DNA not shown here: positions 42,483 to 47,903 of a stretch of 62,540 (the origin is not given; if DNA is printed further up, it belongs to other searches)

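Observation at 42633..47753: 1706-aa protein: a degenerate M28-like peptidase domain split by a coiled coil and fused to a tandem FtsX/MacB permease (an FtsEX-EnvC-like logic in one chain)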

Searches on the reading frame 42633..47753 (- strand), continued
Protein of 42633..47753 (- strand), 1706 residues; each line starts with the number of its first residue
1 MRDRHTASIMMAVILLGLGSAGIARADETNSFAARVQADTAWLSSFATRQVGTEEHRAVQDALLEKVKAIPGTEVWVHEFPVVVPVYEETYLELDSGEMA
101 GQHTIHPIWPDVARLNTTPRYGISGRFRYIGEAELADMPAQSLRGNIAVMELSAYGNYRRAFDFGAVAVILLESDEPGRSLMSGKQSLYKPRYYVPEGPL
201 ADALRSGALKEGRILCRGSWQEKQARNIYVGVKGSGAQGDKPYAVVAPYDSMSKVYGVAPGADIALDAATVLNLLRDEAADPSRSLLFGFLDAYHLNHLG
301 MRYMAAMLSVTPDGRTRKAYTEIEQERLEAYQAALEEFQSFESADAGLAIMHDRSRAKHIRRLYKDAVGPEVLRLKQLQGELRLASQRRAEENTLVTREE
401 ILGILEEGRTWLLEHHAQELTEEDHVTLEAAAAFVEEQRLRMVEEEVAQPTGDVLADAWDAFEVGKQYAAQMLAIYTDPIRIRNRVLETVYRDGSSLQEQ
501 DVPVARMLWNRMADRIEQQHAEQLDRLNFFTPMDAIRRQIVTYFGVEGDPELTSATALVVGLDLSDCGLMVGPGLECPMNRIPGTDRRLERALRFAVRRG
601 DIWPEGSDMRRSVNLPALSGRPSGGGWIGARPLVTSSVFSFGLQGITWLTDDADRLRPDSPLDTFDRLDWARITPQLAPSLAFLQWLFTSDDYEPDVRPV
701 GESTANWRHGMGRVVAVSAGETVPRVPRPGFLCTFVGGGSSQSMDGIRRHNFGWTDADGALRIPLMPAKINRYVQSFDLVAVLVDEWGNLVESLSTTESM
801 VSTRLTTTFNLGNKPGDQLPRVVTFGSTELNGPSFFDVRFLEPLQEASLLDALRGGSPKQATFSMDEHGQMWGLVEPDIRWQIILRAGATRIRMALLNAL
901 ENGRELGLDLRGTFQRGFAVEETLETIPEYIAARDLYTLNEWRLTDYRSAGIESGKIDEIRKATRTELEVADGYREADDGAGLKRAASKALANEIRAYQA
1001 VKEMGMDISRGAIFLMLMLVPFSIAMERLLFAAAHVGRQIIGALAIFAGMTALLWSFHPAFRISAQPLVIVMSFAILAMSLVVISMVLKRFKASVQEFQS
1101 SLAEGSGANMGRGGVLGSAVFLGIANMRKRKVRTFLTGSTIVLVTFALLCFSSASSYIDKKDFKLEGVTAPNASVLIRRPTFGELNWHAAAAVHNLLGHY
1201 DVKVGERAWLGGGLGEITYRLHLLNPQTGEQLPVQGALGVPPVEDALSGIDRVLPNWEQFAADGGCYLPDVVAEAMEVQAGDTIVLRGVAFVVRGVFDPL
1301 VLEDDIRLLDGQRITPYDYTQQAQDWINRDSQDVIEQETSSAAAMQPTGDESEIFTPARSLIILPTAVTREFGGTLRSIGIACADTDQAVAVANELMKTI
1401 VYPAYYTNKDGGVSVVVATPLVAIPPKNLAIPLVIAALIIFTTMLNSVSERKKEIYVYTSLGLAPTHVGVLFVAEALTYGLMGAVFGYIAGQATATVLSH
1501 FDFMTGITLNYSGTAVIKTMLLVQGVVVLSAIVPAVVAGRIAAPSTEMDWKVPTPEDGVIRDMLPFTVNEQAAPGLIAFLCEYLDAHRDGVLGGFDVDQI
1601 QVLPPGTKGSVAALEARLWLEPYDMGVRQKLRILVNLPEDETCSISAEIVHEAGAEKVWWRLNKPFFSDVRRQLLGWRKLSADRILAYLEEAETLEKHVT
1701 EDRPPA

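Call 47: find_related_loci(query=A1, collection=genome_contigs, flank=10000)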
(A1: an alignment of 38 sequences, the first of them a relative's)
Query A1 (1706 aa) in genome_contigs; peptide patterns used: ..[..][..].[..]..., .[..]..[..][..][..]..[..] (x = any residue, [..] = any of these).
599 stretches matched a pattern (row limit reached: there are more); 591 encode a relative of the query (tblastn E <= 1e-3); the best 80 are kept; 80 distinct loci.
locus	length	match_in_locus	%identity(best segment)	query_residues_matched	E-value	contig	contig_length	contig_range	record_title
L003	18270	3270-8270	67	13-1692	0e+0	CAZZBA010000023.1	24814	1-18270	MAG TPA_asm: uncultured Victivallales bacterium isolate SRP272421_co4_23 genome assembly, contig: NODE_4476_length_24814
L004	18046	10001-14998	60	12-1693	0e+0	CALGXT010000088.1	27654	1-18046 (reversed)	MAG: uncultured bacterium isolate R1_Bin_METABAT__307_1 genome assembly, contig: c_000000124592, whole genome shotgun se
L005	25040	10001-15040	57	4-1695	0e+0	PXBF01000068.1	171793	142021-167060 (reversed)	MAG: PVC group bacterium isolate T3Sed10_236R1 T3-Sed10-C3, whole genome shotgun sequence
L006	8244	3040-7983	61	32-1693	0e+0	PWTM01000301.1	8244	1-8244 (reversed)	MAG: PVC group bacterium isolate CSSed11_184 CS-Sed11-C16149, whole genome shotgun sequence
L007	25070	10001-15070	57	1-1695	0e+0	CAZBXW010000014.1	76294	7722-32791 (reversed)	MAG TPA_asm: uncultured Phycisphaera sp. isolate binchicken_co58_37 genome assembly, contig: NODE_258_length_76294_cov_3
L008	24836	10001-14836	39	66-1692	0e+0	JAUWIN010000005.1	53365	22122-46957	MAG: Candidatus Brocadiia bacterium isolate CSMAG_2295 CSMAG_2295_k127_2011963_length_53365_cov_72.6503, whole genome sh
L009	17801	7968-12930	40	3-1693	0e+0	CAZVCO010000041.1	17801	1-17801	MAG TPA_asm: uncultured Verrucomicrobiota bacterium isolate binchicken_co405_28 genome assembly, contig: NODE_4668_lengt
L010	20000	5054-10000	62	32-1693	0e+0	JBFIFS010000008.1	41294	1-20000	MAG: Kiritimatiellia bacterium isolate Mix_sand11.2021.09.G.36 k141_1367715_length_41294_cov_11.3366, whole genome shotg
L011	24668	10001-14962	36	13-1695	0e+0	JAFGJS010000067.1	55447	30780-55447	MAG: Candidatus Sumerlaeota bacterium isolate Zod_Metabat.292 k87_5413448, whole genome shotgun sequence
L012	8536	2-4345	42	189-1693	0e+0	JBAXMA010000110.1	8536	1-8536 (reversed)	MAG: bacterium isolate ELA441 MAG441_110, whole genome shotgun sequence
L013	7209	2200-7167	40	14-1636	0e+0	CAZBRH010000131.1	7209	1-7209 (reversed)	MAG TPA_asm: uncultured Planctomycetota bacterium isolate SRP290908_co1_415 genome assembly, contig: NODE_15596_length_7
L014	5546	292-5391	36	4-1693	0e+0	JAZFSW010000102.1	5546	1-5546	MAG: Desulfobacterales bacterium isolate BS2bin.18 BS2bin.18_102, whole genome shotgun sequence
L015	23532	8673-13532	38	8-1693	0e+0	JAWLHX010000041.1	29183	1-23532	MAG: Phycisphaerae bacterium isolate 30dZY2.bin.88 NODE_2029_length_29183_cov_6.427280, whole genome shotgun sequence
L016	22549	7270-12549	37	28-1692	0e+0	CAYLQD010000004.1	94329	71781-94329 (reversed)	MAG TPA_asm: uncultured Planctomycetota bacterium isolate binchicken_co97_512 genome assembly, contig: NODE_711_length_9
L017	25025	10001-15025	37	24-1704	0e+0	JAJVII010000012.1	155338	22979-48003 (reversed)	MAG: Phycisphaerae bacterium isolate Bin_76R c_000000000487, whole genome shotgun sequence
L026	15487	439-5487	43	32-1706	0e+0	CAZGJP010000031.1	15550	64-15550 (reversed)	MAG TPA_asm: uncultured Lentisphaera sp. isolate binchicken_co26_109 genome assembly, contig: NODE_4996_length_15550_cov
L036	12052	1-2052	49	1008-1692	0e+0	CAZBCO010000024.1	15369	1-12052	MAG TPA_asm: uncultured Planctomycetota bacterium isolate SRP067234_co1_310 genome assembly, contig: k99_809721, whole g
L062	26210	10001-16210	29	144-1683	2e-116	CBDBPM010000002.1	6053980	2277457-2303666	MAG: Candidatus Poribacteria bacterium isolate 2ce76e30-9b7a-4682-b141-86baa08e5e2a genome assembly, contig: contig_2, w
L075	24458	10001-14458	28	33-1695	7e-111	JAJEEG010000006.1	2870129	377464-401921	MAG: Candidatus Latescibacterota bacterium isolate p16x34bins.14 k141_287726, whole genome shotgun sequence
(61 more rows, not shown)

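Call 67: search_protein_families(library=pfam, proteins=[L075:9824-14548:+, L075:6759-8765:+, L075:8788-9693:+, L075:14545-15060:+, L062:8852-16309:+, L062:22040-23167:+, L062:23295-24005:+], max_evalue=0.001)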
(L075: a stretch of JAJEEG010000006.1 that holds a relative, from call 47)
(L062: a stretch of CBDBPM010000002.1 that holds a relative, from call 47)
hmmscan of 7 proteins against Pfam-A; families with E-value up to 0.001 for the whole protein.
L075:9824-14548:+ (1574 aa): 3 families
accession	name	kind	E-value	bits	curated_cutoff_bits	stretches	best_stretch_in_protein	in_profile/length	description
PF02687.27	FtsX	-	1e-13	51.8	25.5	1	1246-1356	6-118/120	FtsX-like permease C-terminal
PF04389.22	Peptidase_M28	-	2.6e-10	40.8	21.3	1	262-345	1-80/193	Peptidase family M28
PF12704.14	MacB_PCD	-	1.3e-05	26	27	1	1037-1125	86-159/207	MacB-like periplasmic core domain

L075:6759-8765:+ (668 aa): 4 families
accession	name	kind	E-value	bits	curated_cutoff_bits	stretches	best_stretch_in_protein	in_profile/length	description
PF00005.33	ABC_tran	-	1.3e-33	116.9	25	1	325-468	5-137/137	ABC transporter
PF13304.12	AAA_21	-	7.1e-09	36.6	27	1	334-355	2-23/304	AAA domain, putative AbiEii toxin, Type IV TA system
PF03459.23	TOBE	-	2.8e-08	34.3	22.3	1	627-666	24-63/64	TOBE domain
PF13555.12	AAA_29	-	0.00077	19.6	27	0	331-358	23-49/61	P-loop containing region of AAA domain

L075:8788-9693:+ (301 aa): 1 family
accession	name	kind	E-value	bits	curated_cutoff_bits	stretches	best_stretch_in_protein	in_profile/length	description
PF05721.19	PhyH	-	3.4e-17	63.9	22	1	45-256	3-212/213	Phytanoyl-CoA dioxygenase (PhyH)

L075:14545-15060:+ (171 aa): 2 families
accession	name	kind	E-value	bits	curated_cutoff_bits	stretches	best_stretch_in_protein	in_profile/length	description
PF07883.17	Cupin_2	-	4e-12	46.1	27.2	1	51-120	3-69/70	Cupin domain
PF02311.25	AraC_binding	-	0.00068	19.8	21.1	1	47-131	4-86/135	AraC-like ligand binding domain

L062:8852-16309:+ (2485 aa): 3 families
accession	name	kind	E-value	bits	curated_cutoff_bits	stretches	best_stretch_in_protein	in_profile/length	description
PF02687.27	FtsX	-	5.9e-12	46.1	25.5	1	2200-2310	6-118/120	FtsX-like permease C-terminal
PF04389.22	Peptidase_M28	-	1.1e-07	32.2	21.3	1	477-560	1-78/193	Peptidase family M28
PF01476.26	LysM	-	6.2e-07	29.7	20.9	0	200-224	1-25/43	LysM domain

L062:22040-23167:+ (375 aa): 4 families
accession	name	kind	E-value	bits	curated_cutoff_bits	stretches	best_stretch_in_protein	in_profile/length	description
PF03841.19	SelA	-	1.4e-12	47.7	22.8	1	50-269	50-265/367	L-seryl-tRNA selenium transferase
PF00266.25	Aminotran_5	-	9.7e-10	38.4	21.5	1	122-232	114-221/371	Aminotransferase class-V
PF01041.23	DegT_DnrJ_EryC1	-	4.1e-08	33.3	19.8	1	52-187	22-149/360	DegT/DnrJ/EryC1/StrS aminotransferase family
PF01053.26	Cys_Met_Meta_PP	-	0.00026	20.1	27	1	54-223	59-212/381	Cys/Met metabolism PLP-dependent enzyme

L062:23295-24005:+ (236 aa): 3 families
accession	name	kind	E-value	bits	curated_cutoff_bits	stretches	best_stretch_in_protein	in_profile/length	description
PF12706.13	Lactamase_B_2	-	3.2e-28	99.1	27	1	25-202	2-200/200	Beta-lactamase superfamily domain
PF13483.12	Lactamase_B_3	-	1.2e-25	90.9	24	1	8-201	1-160/160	Beta-lactamase superfamily domain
PF00753.33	Lactamase_B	-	1.2e-08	35.6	22.7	1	10-154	2-152/196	Metallo-beta-lactamase superfamily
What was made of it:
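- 43479..44294 (-): aa 1154-1425: second ectodomain, MacB/LolC-like periplasmic core. Pfam MacB_PCD is detected in homologue L075 (call 67).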

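Call 75: search_protein_families(library=padloc, proteins=[window:42633-47753:-], max_evalue=0.01)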
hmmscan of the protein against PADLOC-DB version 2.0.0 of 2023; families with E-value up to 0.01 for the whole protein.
window:42633-47753:- (1706 aa): 2 families
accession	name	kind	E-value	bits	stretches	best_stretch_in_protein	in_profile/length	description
PDLC01991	CARF_m8--CARF_LolE_TM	-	6.3e-48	161.5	1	1001-1591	67-602/810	-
PDLC01990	CARF_m8--CARF_Beta-galactosidase_LolE_TM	-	4.7e-19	65.3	1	1345-1553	1334-1540/1791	-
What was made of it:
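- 44484..44732 (-): aa 1008-1090: accessory block of three TM helices. It is highly conserved and not FtsX-like by sequence. It falls inside the PADLOC PDLC01991 match (call 75).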

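Call 83: search_protein_families(library=padloc, proteins=[P0044, P0053, L075:9824-14548:+], max_evalue=1)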
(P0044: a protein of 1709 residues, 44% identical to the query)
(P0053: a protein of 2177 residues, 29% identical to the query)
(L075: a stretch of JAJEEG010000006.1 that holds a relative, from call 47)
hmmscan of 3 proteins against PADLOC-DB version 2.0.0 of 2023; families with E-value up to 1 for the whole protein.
P0044 (1709 aa): 2 families
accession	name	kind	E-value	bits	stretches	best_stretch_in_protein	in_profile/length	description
PDLC01991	CARF_m8--CARF_LolE_TM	-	3.3e-57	192.2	1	957-1661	10-657/810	-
PDLC01990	CARF_m8--CARF_Beta-galactosidase_LolE_TM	-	1.7e-28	96.6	1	943-1559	968-1539/1791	-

P0053 (2177 aa): 2 families
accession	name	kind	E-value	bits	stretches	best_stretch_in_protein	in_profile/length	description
PDLC01991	CARF_m8--CARF_LolE_TM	-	2.6e-52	176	2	1701-2057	270-596/810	-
PDLC01990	CARF_m8--CARF_Beta-galactosidase_LolE_TM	-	2.9e-19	65.9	1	1824-2044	1342-1560/1791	-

L075:9824-14548:+ (1574 aa): 2 families
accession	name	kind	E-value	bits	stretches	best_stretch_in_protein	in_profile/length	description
PDLC01991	CARF_m8--CARF_LolE_TM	-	9.2e-52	174.2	1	815-1399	78-595/810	-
PDLC01990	CARF_m8--CARF_Beta-galactosidase_LolE_TM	-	1.9e-20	69.9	1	1175-1402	1348-1576/1791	-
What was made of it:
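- Tried and rejected: The PADLOC label was considered and rejected (calls 75, 83).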

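Call 84: find_encoding_contigs(protein=P0052, flank=10000, max_places=1)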
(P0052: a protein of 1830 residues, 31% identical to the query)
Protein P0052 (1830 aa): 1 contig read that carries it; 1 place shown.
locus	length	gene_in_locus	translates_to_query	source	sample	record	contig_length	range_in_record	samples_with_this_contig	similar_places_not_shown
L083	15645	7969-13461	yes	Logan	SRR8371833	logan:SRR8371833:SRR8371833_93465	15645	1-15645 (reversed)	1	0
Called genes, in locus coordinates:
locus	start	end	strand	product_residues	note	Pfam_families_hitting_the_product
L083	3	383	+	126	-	?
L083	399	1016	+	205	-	PF05258:DciA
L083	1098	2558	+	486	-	PF01139:RtcB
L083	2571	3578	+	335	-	-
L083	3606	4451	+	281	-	PF02674:Colicin_V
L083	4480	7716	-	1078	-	PF17128:DUF5107, PF00515:TPR_1 (faint), PF13424:TPR_12 (weak), PF13414:TPR_11 (weak), PF13432:TPR_16, PF14559:TPR_19 (weak), PF14559:TPR_19 (weak), PF13432:TPR_16, +9 more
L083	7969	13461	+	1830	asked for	PF00639:Rotamase, PF13616:Rotamase_3, PF04389:Peptidase_M28, PF02687:FtsX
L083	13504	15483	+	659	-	-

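Call 85: find_encoding_contigs(protein=P0054, flank=10000, max_places=1)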
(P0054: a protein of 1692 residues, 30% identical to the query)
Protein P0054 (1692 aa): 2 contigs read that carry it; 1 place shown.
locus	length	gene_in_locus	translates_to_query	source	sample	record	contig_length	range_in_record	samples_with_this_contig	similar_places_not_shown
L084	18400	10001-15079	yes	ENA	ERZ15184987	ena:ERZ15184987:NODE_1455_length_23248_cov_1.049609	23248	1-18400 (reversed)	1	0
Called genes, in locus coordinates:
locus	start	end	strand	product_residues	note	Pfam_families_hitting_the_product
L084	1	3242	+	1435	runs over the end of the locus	-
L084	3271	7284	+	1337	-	-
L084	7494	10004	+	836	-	PF20581:DUF6785, PF20580:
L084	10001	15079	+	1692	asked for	PF04389:Peptidase_M28 (weak), PF02687:FtsX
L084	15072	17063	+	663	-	-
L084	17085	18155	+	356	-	PF02687:FtsX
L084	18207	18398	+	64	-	?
